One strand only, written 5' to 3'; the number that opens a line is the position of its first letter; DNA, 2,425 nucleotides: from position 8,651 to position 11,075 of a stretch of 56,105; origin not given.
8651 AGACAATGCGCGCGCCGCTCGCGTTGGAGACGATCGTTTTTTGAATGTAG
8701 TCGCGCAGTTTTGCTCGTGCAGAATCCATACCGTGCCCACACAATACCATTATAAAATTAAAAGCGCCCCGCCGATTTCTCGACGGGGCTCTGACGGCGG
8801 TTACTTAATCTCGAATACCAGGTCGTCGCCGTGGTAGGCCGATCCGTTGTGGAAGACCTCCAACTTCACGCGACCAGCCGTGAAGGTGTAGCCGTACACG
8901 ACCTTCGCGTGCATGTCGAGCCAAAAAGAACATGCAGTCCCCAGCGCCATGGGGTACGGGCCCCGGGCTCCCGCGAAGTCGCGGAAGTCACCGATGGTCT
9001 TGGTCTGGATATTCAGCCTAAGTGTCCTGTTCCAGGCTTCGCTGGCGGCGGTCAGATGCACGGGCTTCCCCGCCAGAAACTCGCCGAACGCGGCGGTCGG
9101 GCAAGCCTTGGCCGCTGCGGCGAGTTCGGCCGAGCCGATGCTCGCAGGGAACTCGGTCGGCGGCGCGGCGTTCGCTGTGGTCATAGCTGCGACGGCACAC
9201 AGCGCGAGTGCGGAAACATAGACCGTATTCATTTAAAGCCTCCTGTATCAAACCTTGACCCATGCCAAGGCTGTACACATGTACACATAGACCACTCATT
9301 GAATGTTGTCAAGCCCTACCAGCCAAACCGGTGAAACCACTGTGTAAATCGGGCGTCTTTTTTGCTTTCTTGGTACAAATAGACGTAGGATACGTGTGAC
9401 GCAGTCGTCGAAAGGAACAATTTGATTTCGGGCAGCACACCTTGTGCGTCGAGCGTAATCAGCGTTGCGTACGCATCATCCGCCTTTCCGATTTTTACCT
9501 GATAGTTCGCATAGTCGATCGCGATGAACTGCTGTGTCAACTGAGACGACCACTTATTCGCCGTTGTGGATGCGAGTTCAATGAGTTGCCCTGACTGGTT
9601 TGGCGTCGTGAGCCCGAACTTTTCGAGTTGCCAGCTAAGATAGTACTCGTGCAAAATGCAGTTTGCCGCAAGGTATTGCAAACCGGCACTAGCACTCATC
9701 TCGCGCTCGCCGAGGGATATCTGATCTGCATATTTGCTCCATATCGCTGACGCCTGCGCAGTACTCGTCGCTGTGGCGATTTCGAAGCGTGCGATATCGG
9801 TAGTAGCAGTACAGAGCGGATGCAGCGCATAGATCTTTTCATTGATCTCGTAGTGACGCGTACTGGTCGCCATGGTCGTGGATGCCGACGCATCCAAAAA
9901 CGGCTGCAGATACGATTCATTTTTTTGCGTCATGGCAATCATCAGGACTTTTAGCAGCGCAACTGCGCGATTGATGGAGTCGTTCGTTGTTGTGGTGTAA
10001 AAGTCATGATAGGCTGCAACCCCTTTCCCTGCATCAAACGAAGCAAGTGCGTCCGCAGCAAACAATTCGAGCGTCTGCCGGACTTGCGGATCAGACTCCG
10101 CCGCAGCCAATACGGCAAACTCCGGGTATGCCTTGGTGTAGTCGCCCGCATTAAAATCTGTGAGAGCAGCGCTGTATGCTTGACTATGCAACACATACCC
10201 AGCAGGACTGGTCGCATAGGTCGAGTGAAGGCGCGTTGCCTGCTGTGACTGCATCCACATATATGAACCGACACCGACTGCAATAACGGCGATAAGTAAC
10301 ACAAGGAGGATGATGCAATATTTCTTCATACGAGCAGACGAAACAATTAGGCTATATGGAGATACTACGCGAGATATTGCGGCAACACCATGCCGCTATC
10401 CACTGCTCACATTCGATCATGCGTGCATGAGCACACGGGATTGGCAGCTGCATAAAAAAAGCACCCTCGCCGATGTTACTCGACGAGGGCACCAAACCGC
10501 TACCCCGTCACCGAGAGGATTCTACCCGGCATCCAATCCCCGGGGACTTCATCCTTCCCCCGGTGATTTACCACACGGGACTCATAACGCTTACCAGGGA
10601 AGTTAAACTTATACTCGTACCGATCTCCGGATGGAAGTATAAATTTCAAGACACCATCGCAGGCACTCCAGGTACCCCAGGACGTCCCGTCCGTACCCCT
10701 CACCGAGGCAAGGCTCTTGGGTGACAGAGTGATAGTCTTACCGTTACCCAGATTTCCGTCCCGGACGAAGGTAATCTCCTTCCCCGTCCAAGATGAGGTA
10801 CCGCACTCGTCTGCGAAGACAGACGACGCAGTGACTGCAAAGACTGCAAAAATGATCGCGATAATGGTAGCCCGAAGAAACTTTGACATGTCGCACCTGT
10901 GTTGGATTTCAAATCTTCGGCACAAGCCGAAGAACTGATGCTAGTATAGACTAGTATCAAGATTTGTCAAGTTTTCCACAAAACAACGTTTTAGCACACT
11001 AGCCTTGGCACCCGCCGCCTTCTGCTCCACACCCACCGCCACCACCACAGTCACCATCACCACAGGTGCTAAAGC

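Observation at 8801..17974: Two tandem paralogous YcaO RiPP loci with complementary enzyme sets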

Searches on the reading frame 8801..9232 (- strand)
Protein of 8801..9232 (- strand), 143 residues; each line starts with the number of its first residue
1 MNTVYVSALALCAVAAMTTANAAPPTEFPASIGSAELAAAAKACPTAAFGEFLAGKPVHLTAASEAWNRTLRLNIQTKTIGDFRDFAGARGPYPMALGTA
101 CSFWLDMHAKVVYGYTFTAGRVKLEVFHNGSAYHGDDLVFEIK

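Call 68: search_protein_families(library=pfam, proteins=[window:8801-9232:-], max_evalue=0.001)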
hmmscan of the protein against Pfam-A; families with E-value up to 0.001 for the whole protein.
window:8801-9232:- (143 aa): 0 families
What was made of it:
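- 8801..9232 (-): secA2: 143-aa small secreted protein. No family hit (call 68).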

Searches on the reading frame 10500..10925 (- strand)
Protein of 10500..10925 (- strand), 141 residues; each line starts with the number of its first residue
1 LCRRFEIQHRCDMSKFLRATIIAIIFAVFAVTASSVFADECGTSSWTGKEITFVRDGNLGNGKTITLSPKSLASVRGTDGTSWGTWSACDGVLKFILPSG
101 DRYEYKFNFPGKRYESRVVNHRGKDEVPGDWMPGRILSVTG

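Call 3: search_protein_families(library=pfam, proteins=[window:10500-10925:-], max_evalue=0.1)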
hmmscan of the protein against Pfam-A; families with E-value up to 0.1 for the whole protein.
window:10500-10925:- (141 aa): 1 family
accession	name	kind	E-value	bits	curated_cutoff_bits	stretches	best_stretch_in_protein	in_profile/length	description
PF06687.17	SUR7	-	0.02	15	29.6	1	16-90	8-61/201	SUR7/PalI family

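Call 4: search_protein_families(library=ncbifam, proteins=[window:10500-10925:-], max_evalue=0.1)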
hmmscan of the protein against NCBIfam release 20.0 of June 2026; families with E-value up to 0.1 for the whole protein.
window:10500-10925:- (141 aa): 0 families
